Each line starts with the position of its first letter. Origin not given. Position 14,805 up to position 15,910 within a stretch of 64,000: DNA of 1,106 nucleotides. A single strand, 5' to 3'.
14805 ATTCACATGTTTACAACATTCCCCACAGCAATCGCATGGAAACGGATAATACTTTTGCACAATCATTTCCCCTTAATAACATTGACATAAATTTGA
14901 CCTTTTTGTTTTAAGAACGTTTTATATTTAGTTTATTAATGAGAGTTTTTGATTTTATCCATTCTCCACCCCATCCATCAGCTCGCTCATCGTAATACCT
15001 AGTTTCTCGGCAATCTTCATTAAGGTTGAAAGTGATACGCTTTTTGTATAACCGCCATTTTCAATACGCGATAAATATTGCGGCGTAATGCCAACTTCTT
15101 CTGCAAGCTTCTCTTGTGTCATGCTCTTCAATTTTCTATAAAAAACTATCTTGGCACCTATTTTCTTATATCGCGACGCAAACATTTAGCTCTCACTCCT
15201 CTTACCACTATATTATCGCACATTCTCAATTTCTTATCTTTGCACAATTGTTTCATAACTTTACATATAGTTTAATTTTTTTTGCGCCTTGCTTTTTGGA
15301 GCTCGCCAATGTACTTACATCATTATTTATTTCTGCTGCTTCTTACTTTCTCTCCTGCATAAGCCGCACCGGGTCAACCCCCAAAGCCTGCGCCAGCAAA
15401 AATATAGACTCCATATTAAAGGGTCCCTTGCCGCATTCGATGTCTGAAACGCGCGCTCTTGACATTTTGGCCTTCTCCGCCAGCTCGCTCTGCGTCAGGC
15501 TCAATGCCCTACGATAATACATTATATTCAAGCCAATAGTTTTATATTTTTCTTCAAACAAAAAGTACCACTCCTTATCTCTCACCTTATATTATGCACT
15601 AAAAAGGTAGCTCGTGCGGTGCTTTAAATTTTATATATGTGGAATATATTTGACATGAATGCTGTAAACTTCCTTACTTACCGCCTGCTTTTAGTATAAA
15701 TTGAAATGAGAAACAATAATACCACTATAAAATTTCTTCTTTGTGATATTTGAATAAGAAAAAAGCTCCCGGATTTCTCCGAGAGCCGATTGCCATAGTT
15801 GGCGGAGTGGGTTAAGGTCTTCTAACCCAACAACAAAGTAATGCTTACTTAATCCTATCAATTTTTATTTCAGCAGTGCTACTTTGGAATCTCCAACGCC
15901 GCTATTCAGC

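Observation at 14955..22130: Modular duplication of XRE regulator cassettes outside and inside the att-bounded element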

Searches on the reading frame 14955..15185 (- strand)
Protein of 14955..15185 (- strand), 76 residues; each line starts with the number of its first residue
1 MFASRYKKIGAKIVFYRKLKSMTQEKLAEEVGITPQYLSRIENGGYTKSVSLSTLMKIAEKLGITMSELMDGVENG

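Call 11: search_protein_families(library=pfam, proteins=[window:14955-15185:-], max_evalue=0.01)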
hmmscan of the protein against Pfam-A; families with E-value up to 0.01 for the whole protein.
window:14955-15185:- (76 aa): 11 families
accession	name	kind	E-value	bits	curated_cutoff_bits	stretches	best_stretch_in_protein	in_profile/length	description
PF01381.28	HTH_3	-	1.6e-17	63.7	23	1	16-69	4-55/55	Helix-turn-helix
PF12844.13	HTH_19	-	5.6e-12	45.8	30.2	1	10-73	1-62/64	Helix-turn-helix domain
PF13443.12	HTH_26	-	5.4e-11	43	22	1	18-71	7-59/63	Cro/C1-type HTH DNA-binding domain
PF13560.12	HTH_31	-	1.7e-06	28.6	27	1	17-65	10-57/64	Helix-turn-helix domain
PF13413.12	HTH_25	-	0.00052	20.2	24.6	1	17-47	6-36/62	Helix-turn-helix domain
PF04545.22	Sigma70_r4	-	0.001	19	24.1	0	13-43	12-42/50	Sigma-70, region 4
PF13744.12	HTH_37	-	0.0023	18.1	27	1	15-65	25-74/80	Helix-turn-helix domain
PF04967.18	HTH_10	-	0.0037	17.5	23.1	0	20-39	22-41/53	HTH DNA binding domain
PF13545.12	HTH_Crp_2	-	0.0081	16.5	27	0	21-41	22-42/70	Crp-like helix-turn-helix domain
PF13412.12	HTH_24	-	0.0092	16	21.9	0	22-40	18-36/48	Winged helix-turn-helix DNA-binding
PF22451.2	NirdL-like_HTH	-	0.0093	16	27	0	57-74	21-38/47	Siroheme decarboxylase NirDL-like HTH domain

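Call 14: find_encoding_contigs(protein=window:14955-15185:-, flank=10000, max_places=10)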
Protein window:14955-15185:- (76 aa): 23 contigs read that carry it; 10 places shown.
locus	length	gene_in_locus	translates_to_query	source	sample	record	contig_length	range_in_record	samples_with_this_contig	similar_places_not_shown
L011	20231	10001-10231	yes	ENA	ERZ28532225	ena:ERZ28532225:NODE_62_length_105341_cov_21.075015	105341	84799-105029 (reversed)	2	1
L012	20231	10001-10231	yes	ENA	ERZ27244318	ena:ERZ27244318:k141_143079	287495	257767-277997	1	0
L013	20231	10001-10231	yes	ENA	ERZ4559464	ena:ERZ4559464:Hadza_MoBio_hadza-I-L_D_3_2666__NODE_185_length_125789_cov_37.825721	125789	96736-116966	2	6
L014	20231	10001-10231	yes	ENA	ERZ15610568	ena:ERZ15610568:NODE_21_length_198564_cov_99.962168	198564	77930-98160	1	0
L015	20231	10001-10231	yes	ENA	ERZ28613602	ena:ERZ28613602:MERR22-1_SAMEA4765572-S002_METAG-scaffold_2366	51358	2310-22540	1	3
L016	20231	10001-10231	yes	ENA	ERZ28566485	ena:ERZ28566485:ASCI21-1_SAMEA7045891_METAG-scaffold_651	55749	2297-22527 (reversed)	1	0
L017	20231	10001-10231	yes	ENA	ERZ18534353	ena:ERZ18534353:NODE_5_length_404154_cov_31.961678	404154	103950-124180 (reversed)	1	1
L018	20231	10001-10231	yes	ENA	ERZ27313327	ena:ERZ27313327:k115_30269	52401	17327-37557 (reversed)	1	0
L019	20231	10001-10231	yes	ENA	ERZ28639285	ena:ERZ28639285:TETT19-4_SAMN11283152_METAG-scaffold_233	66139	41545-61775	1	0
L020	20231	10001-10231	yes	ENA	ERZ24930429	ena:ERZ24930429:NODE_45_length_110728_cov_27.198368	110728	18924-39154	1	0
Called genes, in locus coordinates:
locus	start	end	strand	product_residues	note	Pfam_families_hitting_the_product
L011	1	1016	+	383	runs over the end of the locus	PF13304:AAA_21 (weak)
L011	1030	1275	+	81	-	-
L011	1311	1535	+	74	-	-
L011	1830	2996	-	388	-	-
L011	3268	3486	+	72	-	PF01381:HTH_3, PF13560:HTH_31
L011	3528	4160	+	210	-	PF12773:DZR, PF13248:Zn_ribbon_3 (faint), PF18912:DZR_2 (faint), PF13240:Zn_Ribbon_1 (weak), PF05656:DUF805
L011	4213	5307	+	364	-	-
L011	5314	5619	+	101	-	-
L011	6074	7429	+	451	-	-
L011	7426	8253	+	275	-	-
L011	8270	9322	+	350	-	PF13459:Fer4_15 (weak)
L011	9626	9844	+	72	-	PF01381:HTH_3, PF13560:HTH_31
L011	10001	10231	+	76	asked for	PF12844:HTH_19, PF13560:HTH_31 (weak), PF01381:HTH_3, PF13443:HTH_26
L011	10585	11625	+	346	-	PF04055:Radical_SAM, PF13353:Fer4_12 (weak)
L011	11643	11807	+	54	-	-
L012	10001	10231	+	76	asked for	PF12844:HTH_19, PF13560:HTH_31 (weak), PF01381:HTH_3, PF13443:HTH_26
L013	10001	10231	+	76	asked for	PF12844:HTH_19, PF13560:HTH_31 (weak), PF01381:HTH_3, PF13443:HTH_26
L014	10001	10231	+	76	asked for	PF12844:HTH_19, PF13560:HTH_31 (weak), PF01381:HTH_3, PF13443:HTH_26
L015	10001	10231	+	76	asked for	PF12844:HTH_19, PF13560:HTH_31 (weak), PF01381:HTH_3, PF13443:HTH_26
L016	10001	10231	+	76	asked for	PF12844:HTH_19, PF13560:HTH_31 (weak), PF01381:HTH_3, PF13443:HTH_26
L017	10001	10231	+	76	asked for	PF12844:HTH_19, PF13560:HTH_31 (weak), PF01381:HTH_3, PF13443:HTH_26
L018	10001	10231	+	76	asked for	PF12844:HTH_19, PF13560:HTH_31 (weak), PF01381:HTH_3, PF13443:HTH_26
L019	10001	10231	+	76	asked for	PF12844:HTH_19, PF13560:HTH_31 (weak), PF01381:HTH_3, PF13443:HTH_26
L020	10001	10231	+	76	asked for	PF12844:HTH_19, PF13560:HTH_31 (weak), PF01381:HTH_3, PF13443:HTH_26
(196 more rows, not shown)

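Call 25: search_protein_families(library=padloc, proteins=[window:14955-15185:-], max_evalue=0.001)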
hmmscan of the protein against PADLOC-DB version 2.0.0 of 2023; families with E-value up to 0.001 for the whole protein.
window:14955-15185:- (76 aa): 16 families
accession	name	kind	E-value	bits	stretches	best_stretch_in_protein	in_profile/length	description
PDLC02926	HTH_VI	-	3e-15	54.2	1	9-70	2-61/92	-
PDLC04775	PDC-M69A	-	3.1e-12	45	1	5-71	4-68/113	-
PDLC03665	Control_protein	-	9e-12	43.1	1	12-71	12-70/77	control protein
PDLC04142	capH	-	8e-10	37.7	1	6-74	4-70/103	capH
PDLC03954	RmrA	-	2.5e-06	24.7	1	10-71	12-71/380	-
PDLC03949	RmrA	-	7.2e-06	23.1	1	12-66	6-58/363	-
PDLC03671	Control_protein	-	1e-05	23.6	1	12-70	18-74/84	control protein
PDLC03952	RmrA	-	2e-05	21.6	1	11-63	25-75/395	-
PDLC03943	RmrA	-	2.6e-05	21.5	1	10-65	4-57/370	-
PDLC03946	RmrA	-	5.3e-05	20.1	1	13-64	7-56/357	-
PDLC03664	Control_protein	-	0.0001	20.6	1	8-69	13-72/74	control protein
PDLC03947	RmrA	-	0.00019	18.4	1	9-64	12-65/383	-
PDLC03944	RmrA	-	0.0002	18.6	1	15-63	13-59/384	-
PDLC03955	RmrA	-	0.00026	18.4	1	14-66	26-76/371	-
PDLC03536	REase_II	-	0.00037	18.2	1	6-71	7-71/237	Type II restriction enzyme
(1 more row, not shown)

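Call 57: search_solved_structures(query=window:14955-15185:-, max_evalue=0.001)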
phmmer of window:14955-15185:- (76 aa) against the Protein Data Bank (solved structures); distinct sequences matched with E-value up to 0.001: 10.
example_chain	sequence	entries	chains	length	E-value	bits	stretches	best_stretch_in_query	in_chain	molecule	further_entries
5byo_A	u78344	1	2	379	3e-13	53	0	12-71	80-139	dTor_12x31L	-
4yxz_A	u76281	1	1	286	4.6e-10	42.9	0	12-71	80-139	dTor_9x31L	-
3qq6_A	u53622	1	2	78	2.8e-05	27.8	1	6-71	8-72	HTH-type transcriptional regulator sinR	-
5tn0_A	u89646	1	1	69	6.5e-05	26.7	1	9-71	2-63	HTH-type transcriptional regulator SinR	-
3kxa_A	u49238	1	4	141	0.0001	26.1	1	9-70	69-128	Putative uncharacterized protein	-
8tac_A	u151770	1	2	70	0.00011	26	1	5-64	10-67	DBP48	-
1b0n_A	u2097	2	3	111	0.00022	25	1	9-71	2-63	PROTEIN (SINR PROTEIN) | HTH-TYPE TRANSCRIPTIONAL REGULATOR SINR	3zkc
9sf2_A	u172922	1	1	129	0.00022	25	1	9-65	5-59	Transcriptional regulator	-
7t5u_A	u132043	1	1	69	0.00033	24.5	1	7-68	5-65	Helix-turn-helix domain-containing protein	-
7n1n_B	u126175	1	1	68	0.00081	23.2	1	7-72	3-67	ComR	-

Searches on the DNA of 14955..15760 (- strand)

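Call 49: search_dna_similar(query=window:14955-15760:-, collection=phages, mode=distant, max_rows=10)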
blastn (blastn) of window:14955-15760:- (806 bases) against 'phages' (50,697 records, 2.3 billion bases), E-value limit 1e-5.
No match.

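Call 50: search_dna_similar(query=window:14955-15760:-, collection=plasmids, mode=distant, max_rows=10)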
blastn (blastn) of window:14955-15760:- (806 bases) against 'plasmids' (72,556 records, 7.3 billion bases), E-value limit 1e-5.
No match.
